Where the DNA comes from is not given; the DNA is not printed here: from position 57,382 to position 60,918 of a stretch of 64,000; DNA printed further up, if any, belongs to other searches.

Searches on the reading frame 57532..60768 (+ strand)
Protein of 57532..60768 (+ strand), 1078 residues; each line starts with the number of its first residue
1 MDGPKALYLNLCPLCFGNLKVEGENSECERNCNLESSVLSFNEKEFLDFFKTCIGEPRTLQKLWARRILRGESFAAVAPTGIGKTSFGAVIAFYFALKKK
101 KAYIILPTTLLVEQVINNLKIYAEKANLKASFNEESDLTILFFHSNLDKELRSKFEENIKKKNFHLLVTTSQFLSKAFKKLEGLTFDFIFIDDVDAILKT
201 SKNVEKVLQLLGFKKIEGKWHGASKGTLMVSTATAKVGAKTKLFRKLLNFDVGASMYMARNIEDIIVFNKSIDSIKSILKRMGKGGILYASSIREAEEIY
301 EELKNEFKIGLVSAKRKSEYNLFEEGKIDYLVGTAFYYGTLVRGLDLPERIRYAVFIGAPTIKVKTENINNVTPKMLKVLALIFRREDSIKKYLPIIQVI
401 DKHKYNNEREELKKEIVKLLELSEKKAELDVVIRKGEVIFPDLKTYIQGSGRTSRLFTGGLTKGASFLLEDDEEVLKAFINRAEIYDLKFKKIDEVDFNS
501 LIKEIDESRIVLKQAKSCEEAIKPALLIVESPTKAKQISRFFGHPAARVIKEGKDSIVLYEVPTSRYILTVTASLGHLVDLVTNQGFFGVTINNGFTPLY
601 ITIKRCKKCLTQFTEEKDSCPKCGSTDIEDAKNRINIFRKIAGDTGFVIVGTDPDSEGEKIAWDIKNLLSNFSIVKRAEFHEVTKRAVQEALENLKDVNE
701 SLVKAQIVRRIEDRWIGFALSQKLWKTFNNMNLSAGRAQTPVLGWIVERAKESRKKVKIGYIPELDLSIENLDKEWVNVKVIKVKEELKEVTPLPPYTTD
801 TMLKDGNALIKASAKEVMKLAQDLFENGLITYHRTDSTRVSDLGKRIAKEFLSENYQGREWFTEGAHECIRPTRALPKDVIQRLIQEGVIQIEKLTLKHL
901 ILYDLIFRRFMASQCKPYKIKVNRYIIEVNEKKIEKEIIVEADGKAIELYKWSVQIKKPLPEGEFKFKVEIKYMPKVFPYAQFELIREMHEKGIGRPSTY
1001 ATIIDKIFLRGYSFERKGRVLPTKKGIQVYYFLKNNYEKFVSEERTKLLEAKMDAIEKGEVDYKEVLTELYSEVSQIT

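Call 12: search_protein_families(library=pfam, proteins=[window:57532-60768:+], max_evalue=0.00001)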
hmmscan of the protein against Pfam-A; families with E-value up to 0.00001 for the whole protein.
window:57532-60768:+ (1078 aa): 4 families
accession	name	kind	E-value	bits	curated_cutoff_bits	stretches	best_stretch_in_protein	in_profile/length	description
PF01131.25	Topoisom_bac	-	5.1e-74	250.2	35.1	2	768-1067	99-410/411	DNA topoisomerase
PF01751.28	Toprim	-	6.8e-18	65.1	23.1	1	526-682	2-95/96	Toprim domain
PF00270.35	DEAD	-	4.9e-14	52.8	26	1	60-236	3-161/167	DEAD/DEAH box helicase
PF04851.21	ResIII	-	1.2e-09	38.8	22.5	1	57-197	4-137/164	Type III restriction enzyme, res subunit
